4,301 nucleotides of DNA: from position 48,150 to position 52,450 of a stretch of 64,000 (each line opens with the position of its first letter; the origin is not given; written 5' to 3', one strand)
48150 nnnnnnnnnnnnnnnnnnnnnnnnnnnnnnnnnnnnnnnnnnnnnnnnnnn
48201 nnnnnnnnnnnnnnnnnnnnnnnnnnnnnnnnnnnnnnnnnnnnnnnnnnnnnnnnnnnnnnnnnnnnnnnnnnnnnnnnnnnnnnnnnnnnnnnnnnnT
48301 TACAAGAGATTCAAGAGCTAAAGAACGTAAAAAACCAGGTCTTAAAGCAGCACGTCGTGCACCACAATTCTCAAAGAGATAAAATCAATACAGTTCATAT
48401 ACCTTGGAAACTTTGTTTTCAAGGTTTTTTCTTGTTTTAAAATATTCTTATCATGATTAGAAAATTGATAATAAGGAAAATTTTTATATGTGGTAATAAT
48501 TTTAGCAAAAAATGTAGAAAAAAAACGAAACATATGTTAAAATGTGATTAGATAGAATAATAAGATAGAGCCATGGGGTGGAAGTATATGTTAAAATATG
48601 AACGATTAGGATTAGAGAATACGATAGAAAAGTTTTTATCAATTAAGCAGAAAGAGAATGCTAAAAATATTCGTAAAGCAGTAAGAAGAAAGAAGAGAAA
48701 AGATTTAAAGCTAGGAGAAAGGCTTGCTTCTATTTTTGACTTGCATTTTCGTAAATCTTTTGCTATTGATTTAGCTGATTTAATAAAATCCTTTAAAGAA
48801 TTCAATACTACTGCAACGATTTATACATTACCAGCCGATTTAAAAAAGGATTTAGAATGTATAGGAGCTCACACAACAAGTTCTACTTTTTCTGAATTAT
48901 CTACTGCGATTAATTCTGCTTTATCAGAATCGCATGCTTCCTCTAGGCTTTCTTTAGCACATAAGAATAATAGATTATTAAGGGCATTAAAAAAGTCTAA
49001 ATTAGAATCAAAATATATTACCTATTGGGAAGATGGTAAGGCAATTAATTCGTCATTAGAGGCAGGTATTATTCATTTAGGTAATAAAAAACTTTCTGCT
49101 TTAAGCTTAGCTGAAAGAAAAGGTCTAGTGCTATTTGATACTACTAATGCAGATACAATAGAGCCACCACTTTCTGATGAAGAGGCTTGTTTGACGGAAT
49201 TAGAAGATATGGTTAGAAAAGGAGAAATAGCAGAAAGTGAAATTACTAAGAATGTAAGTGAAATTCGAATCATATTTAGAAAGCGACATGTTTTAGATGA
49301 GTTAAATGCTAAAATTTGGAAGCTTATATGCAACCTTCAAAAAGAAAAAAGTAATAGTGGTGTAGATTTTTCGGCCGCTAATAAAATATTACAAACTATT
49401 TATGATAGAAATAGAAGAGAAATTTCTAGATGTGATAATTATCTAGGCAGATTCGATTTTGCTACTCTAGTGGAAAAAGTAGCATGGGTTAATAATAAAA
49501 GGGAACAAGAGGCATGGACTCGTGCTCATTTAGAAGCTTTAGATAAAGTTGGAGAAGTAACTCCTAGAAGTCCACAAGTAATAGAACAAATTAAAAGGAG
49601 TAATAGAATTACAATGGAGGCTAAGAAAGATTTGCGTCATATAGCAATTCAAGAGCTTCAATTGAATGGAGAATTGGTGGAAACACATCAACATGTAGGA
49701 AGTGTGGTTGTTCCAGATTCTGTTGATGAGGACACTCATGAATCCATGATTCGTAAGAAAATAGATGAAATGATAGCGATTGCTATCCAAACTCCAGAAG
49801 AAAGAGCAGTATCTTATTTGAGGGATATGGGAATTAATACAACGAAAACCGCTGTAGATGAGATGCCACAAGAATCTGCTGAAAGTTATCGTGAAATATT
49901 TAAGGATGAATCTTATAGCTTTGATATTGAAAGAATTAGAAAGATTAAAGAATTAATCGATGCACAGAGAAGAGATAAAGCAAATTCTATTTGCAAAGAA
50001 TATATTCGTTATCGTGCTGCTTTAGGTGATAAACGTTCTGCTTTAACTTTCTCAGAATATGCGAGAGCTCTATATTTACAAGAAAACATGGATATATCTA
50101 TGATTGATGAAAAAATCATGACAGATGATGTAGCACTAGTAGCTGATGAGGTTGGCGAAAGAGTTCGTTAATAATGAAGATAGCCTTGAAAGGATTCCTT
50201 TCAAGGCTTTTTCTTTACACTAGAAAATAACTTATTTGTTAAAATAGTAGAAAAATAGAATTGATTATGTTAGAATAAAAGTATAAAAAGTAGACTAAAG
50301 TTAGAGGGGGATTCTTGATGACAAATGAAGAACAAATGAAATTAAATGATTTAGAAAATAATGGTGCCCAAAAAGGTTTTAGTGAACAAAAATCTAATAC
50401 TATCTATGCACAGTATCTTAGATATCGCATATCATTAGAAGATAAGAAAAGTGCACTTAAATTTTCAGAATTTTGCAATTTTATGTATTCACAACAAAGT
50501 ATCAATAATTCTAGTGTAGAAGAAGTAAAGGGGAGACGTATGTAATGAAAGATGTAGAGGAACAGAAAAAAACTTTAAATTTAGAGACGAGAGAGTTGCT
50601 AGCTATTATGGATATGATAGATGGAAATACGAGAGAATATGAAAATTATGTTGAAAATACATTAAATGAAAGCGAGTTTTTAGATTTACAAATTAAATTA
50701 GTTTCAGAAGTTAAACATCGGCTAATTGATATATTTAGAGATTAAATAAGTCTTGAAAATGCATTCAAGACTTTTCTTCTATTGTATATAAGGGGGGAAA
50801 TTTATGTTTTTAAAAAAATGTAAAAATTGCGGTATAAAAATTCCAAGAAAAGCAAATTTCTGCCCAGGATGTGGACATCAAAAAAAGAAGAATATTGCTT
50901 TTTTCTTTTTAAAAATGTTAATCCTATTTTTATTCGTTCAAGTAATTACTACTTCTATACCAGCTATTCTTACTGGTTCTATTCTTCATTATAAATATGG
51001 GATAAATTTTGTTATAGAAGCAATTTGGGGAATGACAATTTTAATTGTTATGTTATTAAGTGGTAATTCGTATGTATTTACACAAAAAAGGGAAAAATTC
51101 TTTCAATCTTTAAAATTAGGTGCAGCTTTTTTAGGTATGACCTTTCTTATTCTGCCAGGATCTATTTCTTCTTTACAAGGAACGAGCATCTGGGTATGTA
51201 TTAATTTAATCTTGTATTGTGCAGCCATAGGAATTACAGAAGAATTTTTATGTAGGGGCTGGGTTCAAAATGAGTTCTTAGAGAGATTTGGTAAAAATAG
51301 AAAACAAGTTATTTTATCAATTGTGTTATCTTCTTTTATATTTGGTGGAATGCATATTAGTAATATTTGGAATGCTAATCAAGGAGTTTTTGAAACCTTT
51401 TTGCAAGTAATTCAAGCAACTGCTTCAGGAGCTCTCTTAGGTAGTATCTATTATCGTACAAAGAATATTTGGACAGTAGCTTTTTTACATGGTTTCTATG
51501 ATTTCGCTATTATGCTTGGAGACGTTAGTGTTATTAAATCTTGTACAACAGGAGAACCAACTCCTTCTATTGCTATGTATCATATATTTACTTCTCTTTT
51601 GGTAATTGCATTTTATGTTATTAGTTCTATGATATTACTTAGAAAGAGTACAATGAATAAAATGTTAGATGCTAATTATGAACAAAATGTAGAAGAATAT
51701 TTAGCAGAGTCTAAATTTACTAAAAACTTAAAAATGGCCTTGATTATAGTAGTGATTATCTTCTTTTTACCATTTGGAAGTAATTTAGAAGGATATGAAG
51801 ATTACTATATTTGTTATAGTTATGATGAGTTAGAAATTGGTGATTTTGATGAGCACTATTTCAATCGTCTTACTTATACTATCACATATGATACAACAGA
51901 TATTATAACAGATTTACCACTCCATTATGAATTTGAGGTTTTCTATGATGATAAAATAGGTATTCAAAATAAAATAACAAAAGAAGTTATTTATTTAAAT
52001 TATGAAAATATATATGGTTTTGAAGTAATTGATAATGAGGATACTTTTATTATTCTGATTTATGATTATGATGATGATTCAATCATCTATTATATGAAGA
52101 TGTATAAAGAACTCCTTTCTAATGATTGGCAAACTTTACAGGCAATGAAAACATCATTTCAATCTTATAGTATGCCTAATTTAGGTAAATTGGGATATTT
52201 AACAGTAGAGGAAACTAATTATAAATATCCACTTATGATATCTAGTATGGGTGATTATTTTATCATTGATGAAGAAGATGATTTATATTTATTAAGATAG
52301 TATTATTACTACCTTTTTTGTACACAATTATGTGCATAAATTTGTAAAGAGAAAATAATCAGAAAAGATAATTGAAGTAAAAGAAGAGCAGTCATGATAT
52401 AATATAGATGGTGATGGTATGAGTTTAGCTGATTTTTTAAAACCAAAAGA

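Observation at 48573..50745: Large unknown protein followed by a small ORF paralogous to its own C-terminus and a translationally coupled second small ORF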

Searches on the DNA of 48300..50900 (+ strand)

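Call 75: search_rna_families(source=window, start=48300, end=50900, threshold=evalue, max_evalue=1)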
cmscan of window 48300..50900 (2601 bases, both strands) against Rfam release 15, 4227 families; matches with E-value up to 1: 1.
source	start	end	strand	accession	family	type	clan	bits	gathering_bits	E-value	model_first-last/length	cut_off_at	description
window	50102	50148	+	RF01141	sR18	Gene; snRNA; snoRNA; CD-box;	-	20.8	45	0.11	1-56/56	no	Small nucleolar RNA sR18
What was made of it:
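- Tried and rejected: An Rfam scan of 48300-50900 found no real RNA family (call 75).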

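Call 89: search_dna_similar(query=L017:478-2390:+, collection=phages, mode=distant, max_evalue=0.001, max_rows=5)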
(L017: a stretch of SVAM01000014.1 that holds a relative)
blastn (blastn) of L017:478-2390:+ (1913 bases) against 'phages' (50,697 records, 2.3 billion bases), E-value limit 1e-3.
No match.

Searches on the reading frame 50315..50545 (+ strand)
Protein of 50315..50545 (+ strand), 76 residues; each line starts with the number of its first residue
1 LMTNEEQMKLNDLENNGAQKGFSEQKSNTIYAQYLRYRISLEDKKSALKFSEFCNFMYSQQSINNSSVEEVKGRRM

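Call 6: search_protein_families(library=pfam, proteins=[window:50315-50545:+], max_evalue=1)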
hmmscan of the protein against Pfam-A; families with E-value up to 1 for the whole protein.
window:50315-50545:+ (76 aa): 1 family
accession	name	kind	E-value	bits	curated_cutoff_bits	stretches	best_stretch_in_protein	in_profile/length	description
PF17575.7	DUF5479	-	0.013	16.4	27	1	11-73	38-99/101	Family of unknown function (DUF5479)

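Call 7: search_protein_families(library=ncbifam, proteins=[window:50315-50545:+], max_evalue=1)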
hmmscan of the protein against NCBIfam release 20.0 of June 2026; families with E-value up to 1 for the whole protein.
window:50315-50545:+ (76 aa): 0 families

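Call 42: search_protein_families(library=padloc, proteins=[window:50315-50545:+], max_evalue=0.1)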
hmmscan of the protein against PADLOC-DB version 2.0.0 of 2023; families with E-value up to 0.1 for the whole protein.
window:50315-50545:+ (76 aa): 0 families

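Call 43: search_protein_families(library=phrogs, proteins=[window:50315-50545:+], max_evalue=0.1)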
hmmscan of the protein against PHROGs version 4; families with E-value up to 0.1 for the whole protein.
window:50315-50545:+ (76 aa): 0 families

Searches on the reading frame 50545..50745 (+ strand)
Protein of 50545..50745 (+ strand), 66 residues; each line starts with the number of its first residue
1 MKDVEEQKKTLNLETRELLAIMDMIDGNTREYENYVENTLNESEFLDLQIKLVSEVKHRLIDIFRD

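Call 6: search_protein_families(library=pfam, proteins=[window:50545-50745:+], max_evalue=1)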
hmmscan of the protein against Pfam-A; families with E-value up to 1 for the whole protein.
window:50545-50745:+ (66 aa): 1 family
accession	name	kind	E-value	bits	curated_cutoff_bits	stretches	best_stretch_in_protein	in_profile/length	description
PF22941.1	TADA2A-like_3rd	-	0.013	16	27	1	30-65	13-48/77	Transcriptional adapter 2-alpha-like domain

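Call 7: search_protein_families(library=ncbifam, proteins=[window:50545-50745:+], max_evalue=1)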
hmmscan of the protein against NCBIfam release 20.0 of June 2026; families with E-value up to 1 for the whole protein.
window:50545-50745:+ (66 aa): 0 families

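Call 34: list_cluster_members(proteins=[P0001, P0016, P0017, P0021, P0024, P0033, P0039, P0071, P0076, window:50545-50742:+])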
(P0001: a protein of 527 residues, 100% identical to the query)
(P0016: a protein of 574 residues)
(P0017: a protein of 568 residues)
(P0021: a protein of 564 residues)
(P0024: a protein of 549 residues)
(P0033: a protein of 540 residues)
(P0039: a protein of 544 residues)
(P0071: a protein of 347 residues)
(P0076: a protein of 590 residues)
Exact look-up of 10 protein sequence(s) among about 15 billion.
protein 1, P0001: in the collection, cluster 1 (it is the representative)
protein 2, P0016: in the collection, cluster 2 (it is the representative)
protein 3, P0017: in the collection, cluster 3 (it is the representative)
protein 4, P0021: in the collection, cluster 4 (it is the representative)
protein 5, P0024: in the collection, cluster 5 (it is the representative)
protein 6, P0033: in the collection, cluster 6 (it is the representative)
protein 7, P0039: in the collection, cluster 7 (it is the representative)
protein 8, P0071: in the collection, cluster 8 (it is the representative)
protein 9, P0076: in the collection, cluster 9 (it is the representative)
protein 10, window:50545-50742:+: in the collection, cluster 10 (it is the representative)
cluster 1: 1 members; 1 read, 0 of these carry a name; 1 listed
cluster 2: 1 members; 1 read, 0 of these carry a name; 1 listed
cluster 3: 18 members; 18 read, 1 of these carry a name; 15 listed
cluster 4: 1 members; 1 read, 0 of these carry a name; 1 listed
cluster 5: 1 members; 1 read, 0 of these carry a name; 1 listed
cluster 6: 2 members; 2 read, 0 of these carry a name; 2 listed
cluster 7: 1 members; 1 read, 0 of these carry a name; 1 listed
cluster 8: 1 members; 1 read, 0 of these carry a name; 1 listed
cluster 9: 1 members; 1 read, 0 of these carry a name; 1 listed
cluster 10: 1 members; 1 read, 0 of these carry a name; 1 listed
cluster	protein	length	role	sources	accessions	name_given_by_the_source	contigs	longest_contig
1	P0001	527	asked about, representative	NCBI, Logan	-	-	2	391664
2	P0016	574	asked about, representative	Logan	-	-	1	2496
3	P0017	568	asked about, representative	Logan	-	-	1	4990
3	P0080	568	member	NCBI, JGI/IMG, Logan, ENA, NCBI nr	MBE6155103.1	MAG: hypothetical protein E7163_06025 [Firmicutes bacterium] | hypothetical protein [Bacillota bacterium]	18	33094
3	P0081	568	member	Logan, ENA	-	-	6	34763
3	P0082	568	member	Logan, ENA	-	-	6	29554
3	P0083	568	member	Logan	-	-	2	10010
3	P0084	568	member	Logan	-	-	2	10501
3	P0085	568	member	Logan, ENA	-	-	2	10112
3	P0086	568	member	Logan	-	-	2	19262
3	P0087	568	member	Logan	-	-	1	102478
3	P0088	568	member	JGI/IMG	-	-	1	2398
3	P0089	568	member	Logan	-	-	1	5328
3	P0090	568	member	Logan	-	-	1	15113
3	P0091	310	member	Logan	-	-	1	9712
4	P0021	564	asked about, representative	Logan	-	-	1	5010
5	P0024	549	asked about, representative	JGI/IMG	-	-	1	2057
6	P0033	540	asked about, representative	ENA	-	-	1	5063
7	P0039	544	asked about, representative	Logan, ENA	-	-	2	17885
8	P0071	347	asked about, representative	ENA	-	-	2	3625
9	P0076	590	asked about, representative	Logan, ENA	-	-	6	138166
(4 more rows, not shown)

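Call 42: search_protein_families(library=padloc, proteins=[window:50545-50745:+], max_evalue=0.1)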
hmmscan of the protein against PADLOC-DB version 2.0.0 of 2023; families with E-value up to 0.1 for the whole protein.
window:50545-50745:+ (66 aa): 0 families

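Call 43: search_protein_families(library=phrogs, proteins=[window:50545-50745:+], max_evalue=0.1)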
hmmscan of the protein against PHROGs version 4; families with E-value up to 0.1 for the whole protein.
window:50545-50745:+ (66 aa): 0 families

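Call 47: find_homologous_proteins(query=A5, max_evalue=0.01)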
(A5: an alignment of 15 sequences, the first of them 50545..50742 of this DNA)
Query A5 (15 sequences) (66 aa, profile of the alignment): 398 proteins with E <= 0.01 among 1224 candidates; the best 120 are listed.
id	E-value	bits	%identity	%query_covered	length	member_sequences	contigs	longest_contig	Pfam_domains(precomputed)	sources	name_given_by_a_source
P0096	1.2e-31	126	68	100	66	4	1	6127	-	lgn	-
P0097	4.5e-31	124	65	95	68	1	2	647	-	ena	-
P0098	6.1e-31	124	67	95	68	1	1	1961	-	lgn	-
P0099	6.4e-31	124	59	95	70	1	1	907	-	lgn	-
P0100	6.9e-31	124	59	95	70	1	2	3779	-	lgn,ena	-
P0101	8.0e-31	123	67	100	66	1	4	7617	-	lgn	-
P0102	8.3e-31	123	70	100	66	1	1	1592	-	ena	-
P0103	8.6e-31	123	59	95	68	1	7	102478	-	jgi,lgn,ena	-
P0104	8.8e-31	123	70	95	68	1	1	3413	-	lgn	-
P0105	9.1e-31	123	57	95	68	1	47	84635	-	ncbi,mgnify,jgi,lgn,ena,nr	ncbi:MAG: hypothetical protein E7163_06020 [Firmicutes bacterium]|mgnify:CR=1 FL=1|nr:hypothetical p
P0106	1.0e-30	123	68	100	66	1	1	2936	-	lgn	-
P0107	1.0e-30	123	70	95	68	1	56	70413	-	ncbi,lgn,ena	-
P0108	1.2e-30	123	61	100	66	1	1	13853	-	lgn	-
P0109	1.2e-30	123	59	95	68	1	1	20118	-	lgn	-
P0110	1.4e-30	123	67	95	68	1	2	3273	-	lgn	-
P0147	1.2e-29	120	60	95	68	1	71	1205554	-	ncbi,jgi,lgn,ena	-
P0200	1.4e-28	116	59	95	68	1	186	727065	-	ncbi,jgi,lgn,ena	jgi:hypothetical protein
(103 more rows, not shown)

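Call 49: find_encoding_contigs(protein=P0200, flank=8000, max_places=2)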
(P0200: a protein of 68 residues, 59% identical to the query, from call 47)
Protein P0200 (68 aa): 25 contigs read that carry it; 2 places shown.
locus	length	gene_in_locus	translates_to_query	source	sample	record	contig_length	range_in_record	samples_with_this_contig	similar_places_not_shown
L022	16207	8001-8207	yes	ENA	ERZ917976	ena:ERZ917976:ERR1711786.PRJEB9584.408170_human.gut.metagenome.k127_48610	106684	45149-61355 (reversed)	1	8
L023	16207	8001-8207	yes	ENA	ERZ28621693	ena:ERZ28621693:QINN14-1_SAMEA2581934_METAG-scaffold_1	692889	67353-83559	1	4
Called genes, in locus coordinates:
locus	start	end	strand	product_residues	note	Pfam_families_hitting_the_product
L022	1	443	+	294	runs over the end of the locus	PF04015:DUF362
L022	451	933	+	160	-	PF02464:CinA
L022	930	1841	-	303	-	PF04055:Radical_SAM, PF16199:Radical_SAM_C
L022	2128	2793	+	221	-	PF08032:SpoU_sub_bind, PF00588:SpoU_methylase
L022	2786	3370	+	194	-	-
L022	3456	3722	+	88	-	-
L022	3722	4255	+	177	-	PF02357:NusG, PF23291:KOW4_SPT5 (faint), PF00467:KOW (faint)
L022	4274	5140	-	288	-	PF13424:TPR_12 (faint), PF00515:TPR_1 (faint), PF07719:TPR_2 (faint), PF13428:TPR_14 (faint), PF13181:TPR_8 (faint), PF23558:TPR_P4H (weak)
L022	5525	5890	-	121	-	-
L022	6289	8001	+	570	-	-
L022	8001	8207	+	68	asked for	-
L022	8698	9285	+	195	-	-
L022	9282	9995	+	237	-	PF23023:Anti-Pycsar_Apyc1, PF00753:Lactamase_B (faint), PF12706:Lactamase_B_2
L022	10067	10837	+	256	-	-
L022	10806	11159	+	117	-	-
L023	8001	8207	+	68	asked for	-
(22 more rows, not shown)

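Call 50: find_encoding_contigs(protein=P0147, flank=8000, max_places=2)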
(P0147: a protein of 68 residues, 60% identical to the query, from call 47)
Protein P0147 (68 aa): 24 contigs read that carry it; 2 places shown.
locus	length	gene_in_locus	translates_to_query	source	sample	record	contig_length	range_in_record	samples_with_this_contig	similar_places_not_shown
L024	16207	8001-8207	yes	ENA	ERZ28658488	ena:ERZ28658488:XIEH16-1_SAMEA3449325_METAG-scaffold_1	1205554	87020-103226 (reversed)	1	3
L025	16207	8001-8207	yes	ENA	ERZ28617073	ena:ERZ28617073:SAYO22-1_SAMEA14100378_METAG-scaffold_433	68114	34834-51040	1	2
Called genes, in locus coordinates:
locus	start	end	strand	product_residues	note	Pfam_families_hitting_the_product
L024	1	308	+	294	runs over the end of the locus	PF04015:DUF362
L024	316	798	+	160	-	PF02464:CinA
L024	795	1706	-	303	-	PF04055:Radical_SAM, PF16199:Radical_SAM_C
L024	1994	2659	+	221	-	PF08032:SpoU_sub_bind, PF00588:SpoU_methylase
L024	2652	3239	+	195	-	-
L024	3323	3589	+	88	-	-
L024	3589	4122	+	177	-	PF02357:NusG, PF23291:KOW4_SPT5 (faint), PF00467:KOW (faint)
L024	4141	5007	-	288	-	PF13424:TPR_12 (faint), PF00515:TPR_1 (faint), PF07719:TPR_2 (faint), PF13428:TPR_14 (faint), PF13181:TPR_8 (faint), PF23558:TPR_P4H (weak)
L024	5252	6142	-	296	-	-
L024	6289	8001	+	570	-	-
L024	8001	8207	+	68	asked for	-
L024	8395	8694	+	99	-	-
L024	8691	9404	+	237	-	PF23023:Anti-Pycsar_Apyc1, PF12706:Lactamase_B_2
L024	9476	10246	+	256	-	-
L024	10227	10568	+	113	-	PF03091:CutA1 (faint)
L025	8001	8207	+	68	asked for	-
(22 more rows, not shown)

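Call 56: search_solved_structures(query=A5, max_evalue=5)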
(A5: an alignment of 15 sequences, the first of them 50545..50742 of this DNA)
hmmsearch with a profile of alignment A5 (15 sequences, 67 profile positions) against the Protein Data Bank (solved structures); distinct sequences matched with E-value up to 5: 0.

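Call 80: find_related_loci(query=A5, collection=metagenome_contigs, flank=3500)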
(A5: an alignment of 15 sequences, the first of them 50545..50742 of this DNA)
Query A5 (66 aa) in metagenome_contigs; peptide patterns used: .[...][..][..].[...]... (x = any residue, [..] = any of these).
123 stretches matched a pattern; 19 encode a relative of the query (tblastn E <= 1e-3); 19 distinct loci.
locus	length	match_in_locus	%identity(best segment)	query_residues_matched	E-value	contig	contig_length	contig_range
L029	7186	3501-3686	58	3-64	1e-21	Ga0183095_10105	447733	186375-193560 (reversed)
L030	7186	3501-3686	58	3-64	1e-21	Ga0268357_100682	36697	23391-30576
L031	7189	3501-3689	59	4-66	3e-21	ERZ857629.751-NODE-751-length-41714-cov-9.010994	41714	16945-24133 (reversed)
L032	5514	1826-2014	57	4-66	3e-21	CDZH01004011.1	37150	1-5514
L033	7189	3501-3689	59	4-66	6e-21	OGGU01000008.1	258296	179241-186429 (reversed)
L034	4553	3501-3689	59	4-66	6e-21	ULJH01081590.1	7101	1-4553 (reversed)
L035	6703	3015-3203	56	4-66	1e-20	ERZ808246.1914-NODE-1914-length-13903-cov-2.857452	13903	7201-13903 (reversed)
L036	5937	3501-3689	59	3-65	2e-20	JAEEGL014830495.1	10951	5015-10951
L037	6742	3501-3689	56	4-66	3e-20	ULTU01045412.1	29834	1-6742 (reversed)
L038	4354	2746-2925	60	4-63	4e-20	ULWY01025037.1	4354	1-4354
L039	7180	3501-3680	60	4-63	4e-20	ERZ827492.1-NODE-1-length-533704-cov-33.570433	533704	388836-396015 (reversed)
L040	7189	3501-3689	56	4-66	4e-20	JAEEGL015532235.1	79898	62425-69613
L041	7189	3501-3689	56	4-66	8e-20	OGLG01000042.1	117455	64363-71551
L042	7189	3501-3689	70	4-66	2e-25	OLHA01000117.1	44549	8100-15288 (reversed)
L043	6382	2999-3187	51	4-66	3e-19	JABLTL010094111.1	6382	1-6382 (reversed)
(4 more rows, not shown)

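Call 83: search_protein_families(library=pfam, proteins=[L042:2062-3483:+, L029:1615-3462:+], max_evalue=1)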
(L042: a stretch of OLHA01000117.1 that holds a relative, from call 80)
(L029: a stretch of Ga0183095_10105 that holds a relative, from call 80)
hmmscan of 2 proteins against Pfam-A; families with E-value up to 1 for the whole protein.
L042:2062-3483:+ (474 aa): 3 families
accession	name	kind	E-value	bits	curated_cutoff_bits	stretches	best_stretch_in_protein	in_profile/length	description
PF02787.25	CPSase_L_D3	-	0.0022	18.4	26.6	1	134-205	2-72/80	Carbamoyl-phosphate synthetase large chain, oligomerisation domain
PF19174.5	DUF5856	-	0.069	14.6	34.6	1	107-172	18-83/94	Family of unknown function (DUF5856)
PF04760.21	IF2_N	-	0.22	11.8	25.3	0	161-178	31-48/53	Translation initiation factor IF-2, N-terminal region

L029:1615-3462:+ (616 aa): 1 family
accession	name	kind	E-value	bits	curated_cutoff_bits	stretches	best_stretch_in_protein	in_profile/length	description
PF21822.3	Phage_TAC_15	-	0.16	13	22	0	77-122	42-88/127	Phage tail assembly chaperone protein, TAC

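Call 90: search_dna_similar(query=window:50545-50742:+, collection=phages, mode=protein, max_evalue=0.01, max_rows=5)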
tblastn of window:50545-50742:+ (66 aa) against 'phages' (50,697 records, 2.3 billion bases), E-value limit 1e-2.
No match.

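Call 91: search_dna_similar(query=window:50545-50742:+, collection=plasmids, mode=protein, max_evalue=0.01, max_rows=5)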
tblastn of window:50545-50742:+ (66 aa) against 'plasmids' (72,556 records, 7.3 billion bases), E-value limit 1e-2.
No match.

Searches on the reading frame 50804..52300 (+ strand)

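Call 6: search_protein_families(library=pfam, proteins=[window:50804-52300:+], max_evalue=1)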
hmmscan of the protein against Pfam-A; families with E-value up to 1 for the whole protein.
window:50804-52300:+ (498 aa): 8 families
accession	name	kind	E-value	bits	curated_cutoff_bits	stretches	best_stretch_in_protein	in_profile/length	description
PF02517.21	Rce1-like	-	1.2e-19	70.8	22.4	1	130-234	3-92/93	Type II CAAX prenyl endopeptidase Rce1-like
PF13240.11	Zn_Ribbon_1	-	7.2e-05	22.9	25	1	5-26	1-22/23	zinc-ribbon domain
PF12773.13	DZR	-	0.0029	18.2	27.3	1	6-24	27-45/45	Double zinc ribbon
PF10571.15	UPF0547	-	0.024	15.2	29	1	4-25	1-22/26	Uncharacterised protein family UPF0547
PF17032.10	Zn_ribbon_15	-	0.03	15.5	28.9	1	4-24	53-73/73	zinc-ribbon family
PF13248.11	Zn_ribbon_3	-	0.045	13.7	27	1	4-25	3-24/26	zinc-ribbon domain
PF17447.7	YkpC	-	0.058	13.6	27.7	1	167-186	6-25/42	Uncharacterized YkpC-like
PF17120.11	zf-RING_16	-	0.095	12.8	27.4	1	3-25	4-26/57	RING/Ubox like zinc-binding domain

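Call 7: search_protein_families(library=ncbifam, proteins=[window:50804-52300:+], max_evalue=1)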
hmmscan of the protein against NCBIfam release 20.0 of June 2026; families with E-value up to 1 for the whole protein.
window:50804-52300:+ (498 aa): 7 families
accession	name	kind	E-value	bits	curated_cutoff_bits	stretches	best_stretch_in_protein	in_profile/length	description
NF041647.1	ABC_perm_CPBP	equivalog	7.8e-07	28.2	435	1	120-230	531-624/636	ABC transporter permease subunit/CPBP intramembrane protease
NF033192.3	CPBP_JDVT_MrtJ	equivalog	1.7e-06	28.7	75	1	144-237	10-96/98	JDVT-CTERM system glutamic-type intramembrane protease MrtJ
NF040589.1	CPBP_Synerg_MrtS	equivalog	2.4e-05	24.6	130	1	126-227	67-166/170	Synerg-CTERM system glutamic-type intramembrane protease MrtS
NF040914.1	Mrt_core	domain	3e-05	24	100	1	139-229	8-94/108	myxosortase family intramembrane protease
NF040594.1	CPBP_fam_MrtC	equivalog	0.00038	20.3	195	1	140-190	123-178/221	myxosortase MrtC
NF040674.1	CPBP_fam_MrtP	equivalog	0.00044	19.8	250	1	128-191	242-310/354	myxosortase MrtP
NF033411.1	small_mem_YnhF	equivalog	0.017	15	30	1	308-320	4-16/29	cytochrome bd-I oxidase subunit CydH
